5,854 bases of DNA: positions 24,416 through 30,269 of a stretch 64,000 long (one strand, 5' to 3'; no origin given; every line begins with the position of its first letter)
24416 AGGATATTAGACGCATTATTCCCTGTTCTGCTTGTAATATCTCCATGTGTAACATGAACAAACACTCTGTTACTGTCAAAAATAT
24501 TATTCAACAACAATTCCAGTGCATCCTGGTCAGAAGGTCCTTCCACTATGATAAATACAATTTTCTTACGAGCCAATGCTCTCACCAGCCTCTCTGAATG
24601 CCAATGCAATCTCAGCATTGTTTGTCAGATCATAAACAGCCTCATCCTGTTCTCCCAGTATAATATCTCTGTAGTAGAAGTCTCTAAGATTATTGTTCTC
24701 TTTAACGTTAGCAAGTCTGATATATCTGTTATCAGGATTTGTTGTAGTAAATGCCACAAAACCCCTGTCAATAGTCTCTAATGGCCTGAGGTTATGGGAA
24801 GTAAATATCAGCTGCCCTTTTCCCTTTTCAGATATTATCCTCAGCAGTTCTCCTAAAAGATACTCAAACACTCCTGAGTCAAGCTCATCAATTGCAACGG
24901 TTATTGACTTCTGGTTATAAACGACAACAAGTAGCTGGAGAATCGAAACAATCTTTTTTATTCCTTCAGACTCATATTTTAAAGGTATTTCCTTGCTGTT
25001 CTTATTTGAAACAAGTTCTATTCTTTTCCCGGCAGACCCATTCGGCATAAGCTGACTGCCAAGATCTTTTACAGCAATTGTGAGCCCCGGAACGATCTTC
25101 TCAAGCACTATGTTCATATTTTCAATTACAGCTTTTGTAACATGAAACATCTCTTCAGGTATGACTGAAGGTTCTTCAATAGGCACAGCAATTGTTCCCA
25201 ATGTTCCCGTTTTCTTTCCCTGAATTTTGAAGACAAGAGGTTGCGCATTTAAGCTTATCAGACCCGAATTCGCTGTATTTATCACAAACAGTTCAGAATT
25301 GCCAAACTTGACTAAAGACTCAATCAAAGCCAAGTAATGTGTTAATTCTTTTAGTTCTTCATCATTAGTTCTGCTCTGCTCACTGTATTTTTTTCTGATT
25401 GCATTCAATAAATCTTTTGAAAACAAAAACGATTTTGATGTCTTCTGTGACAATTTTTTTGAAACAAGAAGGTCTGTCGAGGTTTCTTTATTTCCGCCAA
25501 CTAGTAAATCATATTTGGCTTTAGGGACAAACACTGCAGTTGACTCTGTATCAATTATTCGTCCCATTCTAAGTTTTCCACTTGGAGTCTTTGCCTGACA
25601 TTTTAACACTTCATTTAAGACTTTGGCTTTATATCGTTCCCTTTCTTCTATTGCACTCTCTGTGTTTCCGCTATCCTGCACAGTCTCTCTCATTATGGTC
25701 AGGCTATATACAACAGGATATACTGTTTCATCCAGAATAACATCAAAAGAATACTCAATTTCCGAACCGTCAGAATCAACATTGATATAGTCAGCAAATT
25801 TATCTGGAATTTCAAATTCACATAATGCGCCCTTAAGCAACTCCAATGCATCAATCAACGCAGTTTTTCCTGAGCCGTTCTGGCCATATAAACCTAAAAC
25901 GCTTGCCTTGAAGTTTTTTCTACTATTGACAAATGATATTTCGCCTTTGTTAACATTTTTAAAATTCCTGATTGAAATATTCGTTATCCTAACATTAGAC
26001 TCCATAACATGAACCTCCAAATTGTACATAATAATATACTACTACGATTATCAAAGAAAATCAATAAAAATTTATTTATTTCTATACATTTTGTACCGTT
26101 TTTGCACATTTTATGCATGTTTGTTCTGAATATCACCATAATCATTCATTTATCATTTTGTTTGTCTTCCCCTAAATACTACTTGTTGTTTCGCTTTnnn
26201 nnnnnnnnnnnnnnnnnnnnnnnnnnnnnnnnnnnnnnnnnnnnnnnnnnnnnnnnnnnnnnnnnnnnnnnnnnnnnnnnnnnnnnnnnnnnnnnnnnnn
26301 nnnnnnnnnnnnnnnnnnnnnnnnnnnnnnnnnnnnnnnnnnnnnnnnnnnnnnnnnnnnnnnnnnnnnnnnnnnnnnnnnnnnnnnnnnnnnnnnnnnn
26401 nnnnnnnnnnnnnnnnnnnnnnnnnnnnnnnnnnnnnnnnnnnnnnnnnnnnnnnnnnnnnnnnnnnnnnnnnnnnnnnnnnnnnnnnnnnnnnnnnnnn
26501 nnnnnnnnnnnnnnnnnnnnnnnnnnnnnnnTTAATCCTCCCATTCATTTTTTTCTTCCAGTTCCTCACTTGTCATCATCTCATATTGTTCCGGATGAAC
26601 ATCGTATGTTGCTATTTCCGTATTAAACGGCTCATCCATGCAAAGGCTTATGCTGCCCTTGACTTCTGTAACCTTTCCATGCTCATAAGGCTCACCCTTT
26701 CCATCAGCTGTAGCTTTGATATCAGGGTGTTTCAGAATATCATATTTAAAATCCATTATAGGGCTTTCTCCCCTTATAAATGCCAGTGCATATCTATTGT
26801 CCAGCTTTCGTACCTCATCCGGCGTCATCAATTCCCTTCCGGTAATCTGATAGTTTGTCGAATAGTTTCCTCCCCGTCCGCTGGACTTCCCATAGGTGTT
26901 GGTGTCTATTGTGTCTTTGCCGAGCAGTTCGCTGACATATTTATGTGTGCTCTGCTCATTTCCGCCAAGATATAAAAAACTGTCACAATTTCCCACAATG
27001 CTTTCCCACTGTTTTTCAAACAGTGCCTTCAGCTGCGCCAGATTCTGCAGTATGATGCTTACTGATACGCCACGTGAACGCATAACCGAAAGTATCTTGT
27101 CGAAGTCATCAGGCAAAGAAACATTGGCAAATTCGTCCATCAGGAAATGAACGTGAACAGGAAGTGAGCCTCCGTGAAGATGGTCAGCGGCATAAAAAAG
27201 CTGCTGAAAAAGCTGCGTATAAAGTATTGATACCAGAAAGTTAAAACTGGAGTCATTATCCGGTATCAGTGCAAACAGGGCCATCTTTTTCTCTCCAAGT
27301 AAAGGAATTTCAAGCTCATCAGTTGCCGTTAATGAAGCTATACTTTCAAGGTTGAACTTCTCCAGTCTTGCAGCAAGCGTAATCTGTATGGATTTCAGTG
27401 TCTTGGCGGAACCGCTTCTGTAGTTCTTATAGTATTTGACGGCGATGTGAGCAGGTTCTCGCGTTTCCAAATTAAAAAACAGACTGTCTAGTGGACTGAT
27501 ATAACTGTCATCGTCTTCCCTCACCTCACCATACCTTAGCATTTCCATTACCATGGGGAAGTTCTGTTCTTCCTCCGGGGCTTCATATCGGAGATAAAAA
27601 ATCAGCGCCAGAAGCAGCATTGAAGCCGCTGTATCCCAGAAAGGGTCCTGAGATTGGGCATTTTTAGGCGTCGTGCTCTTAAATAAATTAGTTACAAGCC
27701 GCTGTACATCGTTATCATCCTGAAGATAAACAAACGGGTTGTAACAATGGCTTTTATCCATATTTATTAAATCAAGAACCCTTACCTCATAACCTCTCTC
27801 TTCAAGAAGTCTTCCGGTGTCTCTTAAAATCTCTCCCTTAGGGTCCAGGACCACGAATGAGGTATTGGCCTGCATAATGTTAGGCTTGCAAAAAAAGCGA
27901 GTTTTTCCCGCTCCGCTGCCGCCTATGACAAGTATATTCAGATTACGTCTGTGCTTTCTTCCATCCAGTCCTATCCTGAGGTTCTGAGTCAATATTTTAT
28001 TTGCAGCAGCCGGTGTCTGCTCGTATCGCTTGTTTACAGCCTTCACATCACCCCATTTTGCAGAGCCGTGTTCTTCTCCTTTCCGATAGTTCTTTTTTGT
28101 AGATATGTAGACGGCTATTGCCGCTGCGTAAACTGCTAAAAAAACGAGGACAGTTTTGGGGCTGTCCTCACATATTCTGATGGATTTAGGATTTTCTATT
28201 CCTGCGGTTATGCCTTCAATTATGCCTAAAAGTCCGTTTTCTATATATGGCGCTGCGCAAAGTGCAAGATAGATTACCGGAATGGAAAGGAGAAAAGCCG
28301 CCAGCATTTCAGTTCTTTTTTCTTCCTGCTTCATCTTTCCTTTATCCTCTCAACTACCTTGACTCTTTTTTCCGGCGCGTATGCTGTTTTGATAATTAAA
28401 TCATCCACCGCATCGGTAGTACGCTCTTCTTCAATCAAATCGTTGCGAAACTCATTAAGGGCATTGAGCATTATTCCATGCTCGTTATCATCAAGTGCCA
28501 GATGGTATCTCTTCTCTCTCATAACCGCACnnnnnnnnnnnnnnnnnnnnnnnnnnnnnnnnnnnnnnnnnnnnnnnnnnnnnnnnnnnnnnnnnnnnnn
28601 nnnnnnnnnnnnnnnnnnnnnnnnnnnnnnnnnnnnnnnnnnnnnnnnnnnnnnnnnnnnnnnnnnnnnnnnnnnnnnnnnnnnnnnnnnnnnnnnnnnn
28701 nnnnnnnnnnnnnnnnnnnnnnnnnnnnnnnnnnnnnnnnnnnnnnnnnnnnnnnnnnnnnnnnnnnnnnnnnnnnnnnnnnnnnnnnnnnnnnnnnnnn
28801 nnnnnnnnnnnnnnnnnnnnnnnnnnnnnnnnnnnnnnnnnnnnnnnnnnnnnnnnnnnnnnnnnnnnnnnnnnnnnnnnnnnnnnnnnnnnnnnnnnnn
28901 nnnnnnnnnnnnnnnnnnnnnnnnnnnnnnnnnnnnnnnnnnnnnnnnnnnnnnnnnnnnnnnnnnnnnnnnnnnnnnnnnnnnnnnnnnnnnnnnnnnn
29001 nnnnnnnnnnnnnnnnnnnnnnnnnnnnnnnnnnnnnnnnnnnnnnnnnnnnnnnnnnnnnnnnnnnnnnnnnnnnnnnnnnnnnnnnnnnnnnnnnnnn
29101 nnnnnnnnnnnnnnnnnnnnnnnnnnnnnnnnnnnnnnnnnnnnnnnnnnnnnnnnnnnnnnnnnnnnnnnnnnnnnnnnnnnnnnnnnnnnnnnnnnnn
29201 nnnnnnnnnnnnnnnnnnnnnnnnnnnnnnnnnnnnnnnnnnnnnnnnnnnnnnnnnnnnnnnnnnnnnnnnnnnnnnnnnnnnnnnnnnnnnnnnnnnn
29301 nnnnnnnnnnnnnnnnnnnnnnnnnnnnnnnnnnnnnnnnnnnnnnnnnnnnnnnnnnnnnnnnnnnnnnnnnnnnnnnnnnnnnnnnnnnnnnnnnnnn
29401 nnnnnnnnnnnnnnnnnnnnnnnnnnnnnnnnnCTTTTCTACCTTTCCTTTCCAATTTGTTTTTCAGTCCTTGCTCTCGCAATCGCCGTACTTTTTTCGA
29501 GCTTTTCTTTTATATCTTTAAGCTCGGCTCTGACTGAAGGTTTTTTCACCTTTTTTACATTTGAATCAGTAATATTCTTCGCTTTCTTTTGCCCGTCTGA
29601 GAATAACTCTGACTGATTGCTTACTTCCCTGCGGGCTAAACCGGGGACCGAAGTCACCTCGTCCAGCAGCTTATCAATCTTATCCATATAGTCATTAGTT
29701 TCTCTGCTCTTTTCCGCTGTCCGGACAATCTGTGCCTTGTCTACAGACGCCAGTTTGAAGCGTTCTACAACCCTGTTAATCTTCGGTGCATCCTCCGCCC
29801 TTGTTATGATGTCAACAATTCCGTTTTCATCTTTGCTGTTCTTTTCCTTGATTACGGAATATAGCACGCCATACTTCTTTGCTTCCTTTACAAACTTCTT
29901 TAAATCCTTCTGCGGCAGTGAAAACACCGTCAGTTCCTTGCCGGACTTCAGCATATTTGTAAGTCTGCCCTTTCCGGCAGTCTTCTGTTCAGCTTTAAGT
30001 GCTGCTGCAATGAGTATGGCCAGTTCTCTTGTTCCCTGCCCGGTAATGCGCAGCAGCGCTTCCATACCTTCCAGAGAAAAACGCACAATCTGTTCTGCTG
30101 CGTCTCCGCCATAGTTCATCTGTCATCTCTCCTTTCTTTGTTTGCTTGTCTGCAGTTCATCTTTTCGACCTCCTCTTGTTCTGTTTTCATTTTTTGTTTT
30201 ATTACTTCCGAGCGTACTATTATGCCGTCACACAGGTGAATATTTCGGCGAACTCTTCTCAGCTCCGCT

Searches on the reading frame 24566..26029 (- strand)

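Call 9: search_protein_families(library=pfam, proteins=[window:24566-26029:-])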
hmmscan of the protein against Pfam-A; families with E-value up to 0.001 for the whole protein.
window:24566-26029:- (487 aa): 5 families
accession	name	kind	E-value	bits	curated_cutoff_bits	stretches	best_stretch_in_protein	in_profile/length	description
PF13304.12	AAA_21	-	8.2e-15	56.1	27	2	45-100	2-81/304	AAA domain, putative AbiEii toxin, Type IV TA system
PF13175.12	AAA_15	-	2.9e-11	44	32.1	1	15-413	3-370/374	AAA ATPase domain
PF02463.25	SMC_N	-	9.6e-10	38.7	40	1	15-424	2-209/220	RecF/RecN/SMC N terminal domain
PF13476.12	AAA_23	-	6.6e-08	33.9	27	1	18-236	2-196/201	AAA domain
PF13555.12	AAA_29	-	0.00089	19.4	27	0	44-64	24-44/61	P-loop containing region of AAA domain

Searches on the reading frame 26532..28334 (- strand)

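Call 9: search_protein_families(library=pfam, proteins=[window:26532-28334:-])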
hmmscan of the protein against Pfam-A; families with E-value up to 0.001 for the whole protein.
window:26532-28334:- (600 aa): 3 families
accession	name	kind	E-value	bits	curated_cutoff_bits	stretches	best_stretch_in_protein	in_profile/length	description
PF02534.20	T4SS-DNA_transf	-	1.6e-62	212.3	20.1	1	133-530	46-442/468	Type IV secretory system Conjugative DNA transfer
PF12696.13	TraG-D_C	-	9.2e-36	123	22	1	394-512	1-125/126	TraM recognition site of TraD and TraG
PF10412.15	TrwB_AAD_bind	-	7e-17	61.8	20.5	1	394-529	245-384/387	Type IV secretion-system coupling protein DNA-binding domain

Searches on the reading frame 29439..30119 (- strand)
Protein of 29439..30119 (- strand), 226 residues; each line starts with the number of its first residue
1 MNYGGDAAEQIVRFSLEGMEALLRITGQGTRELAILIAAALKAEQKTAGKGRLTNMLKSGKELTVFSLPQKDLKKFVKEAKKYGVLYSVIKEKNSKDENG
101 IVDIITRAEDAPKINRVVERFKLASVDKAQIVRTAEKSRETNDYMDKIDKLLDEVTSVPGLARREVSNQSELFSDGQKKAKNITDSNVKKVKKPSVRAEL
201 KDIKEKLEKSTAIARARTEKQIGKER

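Call 10: search_protein_families(library=pfam, proteins=[window:29439-30119:-])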
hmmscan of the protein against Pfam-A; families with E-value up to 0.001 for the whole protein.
window:29439-30119:- (226 aa): 1 family
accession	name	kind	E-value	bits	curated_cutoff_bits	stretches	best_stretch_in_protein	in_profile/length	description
PF12687.12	DUF3801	-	2.8e-30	105.4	24.1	1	31-218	2-129/131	Protein of unknown function (DUF3801)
